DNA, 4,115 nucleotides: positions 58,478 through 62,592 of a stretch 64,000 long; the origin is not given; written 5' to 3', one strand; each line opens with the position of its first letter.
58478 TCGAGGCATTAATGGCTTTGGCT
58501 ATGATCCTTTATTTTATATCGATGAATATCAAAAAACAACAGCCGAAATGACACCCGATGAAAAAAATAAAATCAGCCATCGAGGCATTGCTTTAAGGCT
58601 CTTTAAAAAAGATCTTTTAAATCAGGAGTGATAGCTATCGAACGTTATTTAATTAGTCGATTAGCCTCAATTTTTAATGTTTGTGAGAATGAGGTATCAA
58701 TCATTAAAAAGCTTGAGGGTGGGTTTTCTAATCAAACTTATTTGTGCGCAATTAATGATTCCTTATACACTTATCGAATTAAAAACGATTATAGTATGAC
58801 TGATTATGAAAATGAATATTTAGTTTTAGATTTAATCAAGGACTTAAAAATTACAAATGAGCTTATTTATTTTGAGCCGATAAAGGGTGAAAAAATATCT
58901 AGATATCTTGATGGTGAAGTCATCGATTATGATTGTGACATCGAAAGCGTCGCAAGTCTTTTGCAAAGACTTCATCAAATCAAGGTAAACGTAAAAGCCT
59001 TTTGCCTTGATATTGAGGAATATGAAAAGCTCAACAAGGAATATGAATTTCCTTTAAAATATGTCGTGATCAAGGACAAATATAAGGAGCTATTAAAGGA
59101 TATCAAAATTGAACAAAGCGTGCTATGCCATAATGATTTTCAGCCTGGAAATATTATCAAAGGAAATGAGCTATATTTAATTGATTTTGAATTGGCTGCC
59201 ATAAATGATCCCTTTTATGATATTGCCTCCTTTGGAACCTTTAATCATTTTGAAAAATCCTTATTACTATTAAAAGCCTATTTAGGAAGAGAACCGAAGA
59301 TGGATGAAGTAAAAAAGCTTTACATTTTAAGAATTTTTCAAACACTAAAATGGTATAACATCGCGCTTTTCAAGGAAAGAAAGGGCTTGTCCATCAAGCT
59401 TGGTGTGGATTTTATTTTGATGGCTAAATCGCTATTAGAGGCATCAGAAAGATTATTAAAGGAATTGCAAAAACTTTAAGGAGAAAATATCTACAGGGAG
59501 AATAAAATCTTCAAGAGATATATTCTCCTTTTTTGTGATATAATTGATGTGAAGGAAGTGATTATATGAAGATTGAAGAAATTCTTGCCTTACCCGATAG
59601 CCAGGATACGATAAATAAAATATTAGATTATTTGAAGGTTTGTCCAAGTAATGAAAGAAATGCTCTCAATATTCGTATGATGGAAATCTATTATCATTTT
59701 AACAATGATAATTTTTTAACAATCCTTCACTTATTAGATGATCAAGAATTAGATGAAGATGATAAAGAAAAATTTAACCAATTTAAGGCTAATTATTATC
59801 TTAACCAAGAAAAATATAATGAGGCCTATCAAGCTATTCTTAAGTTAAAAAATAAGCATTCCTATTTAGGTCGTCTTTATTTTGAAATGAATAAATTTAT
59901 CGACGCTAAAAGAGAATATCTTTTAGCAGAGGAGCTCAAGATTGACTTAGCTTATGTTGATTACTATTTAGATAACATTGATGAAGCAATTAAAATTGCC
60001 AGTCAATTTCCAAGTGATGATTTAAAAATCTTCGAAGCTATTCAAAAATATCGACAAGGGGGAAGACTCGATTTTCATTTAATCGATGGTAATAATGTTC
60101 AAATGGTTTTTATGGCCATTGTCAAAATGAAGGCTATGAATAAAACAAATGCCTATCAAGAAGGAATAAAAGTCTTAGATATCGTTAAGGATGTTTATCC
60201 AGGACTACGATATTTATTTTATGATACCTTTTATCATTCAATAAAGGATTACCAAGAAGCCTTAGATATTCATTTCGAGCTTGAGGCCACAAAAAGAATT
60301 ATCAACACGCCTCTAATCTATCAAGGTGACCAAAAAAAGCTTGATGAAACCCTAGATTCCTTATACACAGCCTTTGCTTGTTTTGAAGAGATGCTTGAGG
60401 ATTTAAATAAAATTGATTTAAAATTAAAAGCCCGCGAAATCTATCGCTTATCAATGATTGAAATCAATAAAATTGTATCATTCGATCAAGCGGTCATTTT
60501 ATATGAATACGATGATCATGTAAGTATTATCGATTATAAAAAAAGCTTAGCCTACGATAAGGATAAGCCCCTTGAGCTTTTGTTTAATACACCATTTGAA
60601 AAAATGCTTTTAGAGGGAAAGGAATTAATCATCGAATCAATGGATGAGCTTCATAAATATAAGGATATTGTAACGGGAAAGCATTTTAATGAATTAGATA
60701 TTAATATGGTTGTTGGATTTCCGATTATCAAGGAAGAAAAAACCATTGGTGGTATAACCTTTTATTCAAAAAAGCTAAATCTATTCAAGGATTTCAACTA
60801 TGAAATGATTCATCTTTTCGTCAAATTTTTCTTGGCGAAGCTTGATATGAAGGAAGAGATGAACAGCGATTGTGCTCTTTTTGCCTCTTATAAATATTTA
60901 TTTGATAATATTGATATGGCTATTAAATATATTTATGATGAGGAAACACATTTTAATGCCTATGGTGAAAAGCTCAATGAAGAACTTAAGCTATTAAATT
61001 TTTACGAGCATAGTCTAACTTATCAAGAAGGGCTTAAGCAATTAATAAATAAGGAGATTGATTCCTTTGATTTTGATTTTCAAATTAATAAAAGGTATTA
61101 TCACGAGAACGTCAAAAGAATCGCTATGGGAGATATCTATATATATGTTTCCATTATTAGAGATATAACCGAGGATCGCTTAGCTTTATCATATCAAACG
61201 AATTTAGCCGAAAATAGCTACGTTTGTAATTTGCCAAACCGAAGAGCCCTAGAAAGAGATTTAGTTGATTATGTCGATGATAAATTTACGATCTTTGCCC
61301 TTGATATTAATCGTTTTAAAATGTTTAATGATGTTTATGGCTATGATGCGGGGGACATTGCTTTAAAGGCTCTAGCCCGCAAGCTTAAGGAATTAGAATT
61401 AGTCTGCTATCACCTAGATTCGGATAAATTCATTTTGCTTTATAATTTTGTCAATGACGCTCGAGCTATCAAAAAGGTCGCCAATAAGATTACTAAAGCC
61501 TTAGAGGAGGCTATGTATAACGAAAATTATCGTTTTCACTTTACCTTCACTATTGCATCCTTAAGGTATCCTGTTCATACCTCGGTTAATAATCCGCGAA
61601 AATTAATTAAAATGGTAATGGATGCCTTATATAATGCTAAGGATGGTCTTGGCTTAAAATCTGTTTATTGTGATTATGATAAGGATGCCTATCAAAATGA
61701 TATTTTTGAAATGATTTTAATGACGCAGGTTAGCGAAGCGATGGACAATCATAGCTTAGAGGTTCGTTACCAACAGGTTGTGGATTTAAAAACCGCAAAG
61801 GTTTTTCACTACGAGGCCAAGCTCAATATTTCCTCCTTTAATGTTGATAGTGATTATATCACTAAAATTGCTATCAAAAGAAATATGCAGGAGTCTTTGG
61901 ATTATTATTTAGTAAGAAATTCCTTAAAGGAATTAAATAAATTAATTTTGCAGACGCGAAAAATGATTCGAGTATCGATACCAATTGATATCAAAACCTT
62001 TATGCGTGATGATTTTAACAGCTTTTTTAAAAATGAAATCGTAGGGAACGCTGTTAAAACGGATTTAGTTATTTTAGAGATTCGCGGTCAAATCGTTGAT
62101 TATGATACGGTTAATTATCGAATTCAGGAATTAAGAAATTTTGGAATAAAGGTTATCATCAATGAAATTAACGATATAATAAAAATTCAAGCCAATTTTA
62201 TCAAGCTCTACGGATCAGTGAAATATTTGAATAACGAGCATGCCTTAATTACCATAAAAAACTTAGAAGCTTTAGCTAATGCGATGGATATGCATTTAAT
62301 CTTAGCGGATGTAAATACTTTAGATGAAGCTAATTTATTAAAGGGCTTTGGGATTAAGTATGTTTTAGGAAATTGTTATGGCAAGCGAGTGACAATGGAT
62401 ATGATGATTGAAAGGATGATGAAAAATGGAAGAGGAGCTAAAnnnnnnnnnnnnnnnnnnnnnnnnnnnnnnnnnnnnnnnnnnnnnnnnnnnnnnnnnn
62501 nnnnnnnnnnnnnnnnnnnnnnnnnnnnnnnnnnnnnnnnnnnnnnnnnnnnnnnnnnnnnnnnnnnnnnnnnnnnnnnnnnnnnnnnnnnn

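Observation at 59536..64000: Self-contained operon linking a dead GGDEF-EAL sensor, a HEPN-like unknown and a radical SAM enzyme through overlapping reading frames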

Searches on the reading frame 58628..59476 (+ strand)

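Call 23: search_protein_families(library=ncbifam, proteins=[window:58628-59476:+], max_evalue=0.01)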
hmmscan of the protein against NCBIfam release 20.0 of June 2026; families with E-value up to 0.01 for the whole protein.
window:58628-59476:+ (283 aa): 11 families
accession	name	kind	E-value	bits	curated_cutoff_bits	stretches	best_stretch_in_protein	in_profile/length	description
NF041256.1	GntI_guanitoxin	equivalog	1.2e-20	74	357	1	23-239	16-254/282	guanitoxin biosynthesis pre-guanitoxin N-oxide kinase GntI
TIGR02721.1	ycfN_thiK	equivalog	2.7e-10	39.8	299.45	1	28-221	3-204/256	thiamine kinase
TIGR02172.1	Fb_sc_TIGR02172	paralog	1.5e-09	38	228.2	1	82-212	73-202/226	TIGR02172 family protein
TIGR02906.1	spore_CotS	subfamily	5.7e-07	28.8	172.7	1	149-202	174-227/314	CotS family spore coat protein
TIGR03724.2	arch_bud32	equivalog_domain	1.3e-05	24.8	125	0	163-199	103-140/193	KEOPS complex kinase/ATPase Bud32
NF007174.0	PRK09605.1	equivalog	0.00069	18.2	447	0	160-200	442-483/535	bifunctional N(6)-L-threonylcarbamoyladenine synthase/serine/threonine protein kinase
NF046102.1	CellCycRegCcrZ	equivalog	0.0011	18.5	400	1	92-202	69-193/260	cell cycle regulator CcrZ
TIGR02904.1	spore_ysxE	equivalog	0.0011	18.3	263.55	1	150-205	182-239/309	spore coat protein YsxE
NF053880.1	SprCtKinCotIBac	equivalog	0.0015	17.6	550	1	147-246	189-296/328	spore coat kinase CotI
NF011462.0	PRK14879.1-3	equivalog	0.0021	17.8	174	0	140-194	76-132/192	Kae1-associated kinase Bud32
NF033068.1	APH_3p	equivalog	0.0056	16.2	205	1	109-200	126-213/255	APH(3') family aminoglycoside O-phosphotransferase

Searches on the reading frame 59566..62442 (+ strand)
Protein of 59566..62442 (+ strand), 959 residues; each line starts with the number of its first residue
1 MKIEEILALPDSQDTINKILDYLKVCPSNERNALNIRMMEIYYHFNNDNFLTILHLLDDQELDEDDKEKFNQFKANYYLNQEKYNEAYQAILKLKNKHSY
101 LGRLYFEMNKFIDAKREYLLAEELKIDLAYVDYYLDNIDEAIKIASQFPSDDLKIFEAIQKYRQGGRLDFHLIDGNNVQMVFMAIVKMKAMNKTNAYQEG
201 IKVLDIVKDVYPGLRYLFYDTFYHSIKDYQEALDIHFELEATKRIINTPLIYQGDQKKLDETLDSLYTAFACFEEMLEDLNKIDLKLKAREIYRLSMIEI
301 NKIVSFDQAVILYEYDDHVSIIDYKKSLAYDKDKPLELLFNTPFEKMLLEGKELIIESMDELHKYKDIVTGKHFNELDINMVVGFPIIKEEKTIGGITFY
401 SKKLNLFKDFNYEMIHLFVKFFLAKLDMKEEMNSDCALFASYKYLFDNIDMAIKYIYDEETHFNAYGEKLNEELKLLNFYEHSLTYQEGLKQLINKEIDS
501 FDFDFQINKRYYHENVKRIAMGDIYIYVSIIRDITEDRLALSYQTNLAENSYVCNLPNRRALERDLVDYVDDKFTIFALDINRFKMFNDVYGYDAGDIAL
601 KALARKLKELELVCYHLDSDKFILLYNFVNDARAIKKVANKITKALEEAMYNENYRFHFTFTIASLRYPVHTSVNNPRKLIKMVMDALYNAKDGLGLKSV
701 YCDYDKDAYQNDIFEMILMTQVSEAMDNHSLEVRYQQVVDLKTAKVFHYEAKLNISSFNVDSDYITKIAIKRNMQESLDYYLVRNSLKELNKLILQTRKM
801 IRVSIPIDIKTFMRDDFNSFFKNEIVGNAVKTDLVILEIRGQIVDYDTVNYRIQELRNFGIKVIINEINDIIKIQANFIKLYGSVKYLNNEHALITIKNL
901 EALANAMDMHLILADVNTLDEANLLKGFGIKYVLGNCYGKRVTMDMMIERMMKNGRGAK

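Call 8: search_protein_families(library=pfam, proteins=[window:59566-62442:+], max_evalue=0.1)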
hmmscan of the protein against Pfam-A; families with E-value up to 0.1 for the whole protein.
window:59566-62442:+ (959 aa): 4 families
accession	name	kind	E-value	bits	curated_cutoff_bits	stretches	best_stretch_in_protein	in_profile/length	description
PF00563.25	EAL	-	1.9e-19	70.4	31.3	1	721-940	3-235/236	EAL domain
PF00990.26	GGDEF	-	1.3e-16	61.3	23.8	1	555-693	8-156/161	Diguanylate cyclase, GGDEF domain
PF13185.12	GAF_2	-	0.0029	18.2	28.6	1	301-409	16-118/136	GAF domain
PF12895.13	ANAPC3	-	0.019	15.6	27.2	0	40-93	29-81/82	Anaphase-promoting complex, cyclosome, subunit 3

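Call 9: search_protein_families(library=ncbifam, proteins=[window:59566-62442:+], max_evalue=0.1)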
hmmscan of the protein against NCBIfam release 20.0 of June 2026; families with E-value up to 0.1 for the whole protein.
window:59566-62442:+ (959 aa): 14 families
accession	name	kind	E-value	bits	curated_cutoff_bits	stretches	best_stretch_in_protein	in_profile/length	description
NF045675.1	PhdiestaseDibA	equivalog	1.3e-21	76.6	980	1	521-942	176-616/623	phosphodiesterase DibA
NF007298.0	PRK09776.1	equivalog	1.4e-18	66.2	1135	1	527-952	663-1107/1111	diguanylate cyclase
NF007474.0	PRK10060.1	equivalog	1.5e-18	66.3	782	1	523-953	213-655/663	cyclic di-GMP phosphodiesterase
NF007423.1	PRK09966.1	equivalog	6.5e-14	51.6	325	1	553-692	244-390/390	diguanylate cyclase DgcN/YfiN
NF008467.0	PRK11359.1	equivalog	1.3e-13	49.9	857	1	553-867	381-699/800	oxygen-sensing cyclic-di-GMP phosphodiesterase DosP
NF053781.1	cdiGMPphdstlr2612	equivalog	2.6e-12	45.2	1600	1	522-790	814-1091/1268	Tlr1612 family c-di-GMP phosphodiesterase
TIGR00254.1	GGDEF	domain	5.7e-11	42.4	37.4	1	558-693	15-158/168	diguanylate cyclase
NF038266.1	diguan_SiaD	equivalog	1.5e-10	40.9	290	1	547-693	93-246/252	biofilm regulation diguanylate cyclase SiaD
NF007380.0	PRK09894.1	equivalog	2.2e-10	40.4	256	1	555-693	136-278/296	diguanylate cyclase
NF007135.0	PRK09581.1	equivalog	6e-10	38.5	474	1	541-693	285-446/457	PleD family two-component system response regulator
NF047654.1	DiguCycDgcRLepto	equivalog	1.2e-09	37.6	500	1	572-693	163-287/295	diguanylate cyclase DgcR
NF051473.1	DigCycDgcsShew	equivalog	3.5e-08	33.2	400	1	570-693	163-282/291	diguanylate cyclase DgcS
NF045673.1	c-di-GMPRcptLapD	equivalog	9.9e-06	24.1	1020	1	554-941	242-644/647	cyclic di-GMP receptor LapD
NF007599.0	PRK10245.1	equivalog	6.2e-05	21.6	402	1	572-692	240-360/371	diguanylate cyclase AdrA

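Call 10: search_protein_families(library=padloc, proteins=[window:59566-62442:+], max_evalue=0.1)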
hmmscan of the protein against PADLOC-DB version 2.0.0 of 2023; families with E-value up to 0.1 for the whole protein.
window:59566-62442:+ (959 aa): 0 families

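Call 66: list_cluster_members(proteins=[P0001, P0003, P0006, window:59566-62442:+, P0166, P0173])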
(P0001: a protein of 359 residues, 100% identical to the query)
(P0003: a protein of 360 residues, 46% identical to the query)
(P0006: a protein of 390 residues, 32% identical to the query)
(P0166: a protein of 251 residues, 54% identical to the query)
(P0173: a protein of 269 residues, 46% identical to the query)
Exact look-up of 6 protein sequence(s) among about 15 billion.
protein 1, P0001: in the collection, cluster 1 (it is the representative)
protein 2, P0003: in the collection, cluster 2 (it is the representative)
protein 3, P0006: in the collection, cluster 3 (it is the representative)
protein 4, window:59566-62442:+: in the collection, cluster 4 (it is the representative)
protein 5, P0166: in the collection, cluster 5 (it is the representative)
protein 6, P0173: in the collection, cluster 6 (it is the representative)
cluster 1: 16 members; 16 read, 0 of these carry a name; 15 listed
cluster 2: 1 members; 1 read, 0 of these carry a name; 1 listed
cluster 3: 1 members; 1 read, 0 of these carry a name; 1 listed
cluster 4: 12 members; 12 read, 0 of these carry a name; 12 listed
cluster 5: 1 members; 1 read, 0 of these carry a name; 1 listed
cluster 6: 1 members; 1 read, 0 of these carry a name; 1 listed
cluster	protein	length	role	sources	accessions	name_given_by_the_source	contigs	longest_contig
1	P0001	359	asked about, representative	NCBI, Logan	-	-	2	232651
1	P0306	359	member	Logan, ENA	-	-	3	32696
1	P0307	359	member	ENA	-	-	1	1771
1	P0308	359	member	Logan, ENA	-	-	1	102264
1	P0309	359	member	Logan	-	-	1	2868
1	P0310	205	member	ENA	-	-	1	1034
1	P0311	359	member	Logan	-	-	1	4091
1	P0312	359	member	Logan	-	-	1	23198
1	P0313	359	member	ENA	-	-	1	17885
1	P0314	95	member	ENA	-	-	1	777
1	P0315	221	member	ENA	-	-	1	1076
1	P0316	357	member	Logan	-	-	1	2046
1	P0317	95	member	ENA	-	-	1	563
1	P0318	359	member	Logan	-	-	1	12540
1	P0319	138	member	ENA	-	-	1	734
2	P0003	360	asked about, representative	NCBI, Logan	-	-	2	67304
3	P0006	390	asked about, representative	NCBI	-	-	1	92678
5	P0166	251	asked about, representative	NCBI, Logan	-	-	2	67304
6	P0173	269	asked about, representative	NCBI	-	-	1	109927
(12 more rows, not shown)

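Call 76: search_protein_families(library=pfam, alignment_id=A4, max_evalue=0.01)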
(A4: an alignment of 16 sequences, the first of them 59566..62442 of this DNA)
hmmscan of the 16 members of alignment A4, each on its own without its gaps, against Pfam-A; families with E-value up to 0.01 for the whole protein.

A. member 1, window:59566-62442:+ (959 aa): 3 families
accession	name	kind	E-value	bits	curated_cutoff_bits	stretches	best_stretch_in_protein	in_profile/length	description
PF00563.25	EAL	-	1.9e-19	70.4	31.3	1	721-940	3-235/236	EAL domain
PF00990.26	GGDEF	-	1.3e-16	61.3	23.8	1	555-693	8-156/161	Diguanylate cyclase, GGDEF domain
PF13185.12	GAF_2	-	0.0029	18.2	28.6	1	301-409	16-118/136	GAF domain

B. families by the number of members that match (of 16 scanned): 17 families
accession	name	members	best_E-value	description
PF00563.25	EAL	15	8.3e-20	EAL domain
PF00990.26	GGDEF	10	1e-27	Diguanylate cyclase, GGDEF domain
PF14559.12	TPR_19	3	4.1e-06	Tetratricopeptide repeat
PF13424.12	TPR_12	2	0.00058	Tetratricopeptide repeat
PF13174.12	TPR_6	2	0.0015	Tetratricopeptide repeat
PF13185.12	GAF_2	2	0.0029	GAF domain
PF17874.7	TPR_MalT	1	3.1e-06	MalT-like TPR region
PF08447.18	PAS_3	1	0.00022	PAS fold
PF25063.1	ARM_TT21_C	1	0.00072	Tetratricopeptide repeat protein 21 C-terminal ARM domain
PF02889.21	Sec63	1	0.00095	Sec63 Brl domain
PF25068.1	ARM_TT21_4th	1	0.0022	Tetratricopeptide repeat protein 21 forth ARM domain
PF09976.15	TPR_21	1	0.0039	Tetratricopeptide repeat-like domain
PF12862.13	ANAPC5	1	0.0046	Anaphase-promoting complex subunit 5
PF13432.12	TPR_16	1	0.0051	Tetratricopeptide repeat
PF12895.13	ANAPC3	1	0.0054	Anaphase-promoting complex, cyclosome, subunit 3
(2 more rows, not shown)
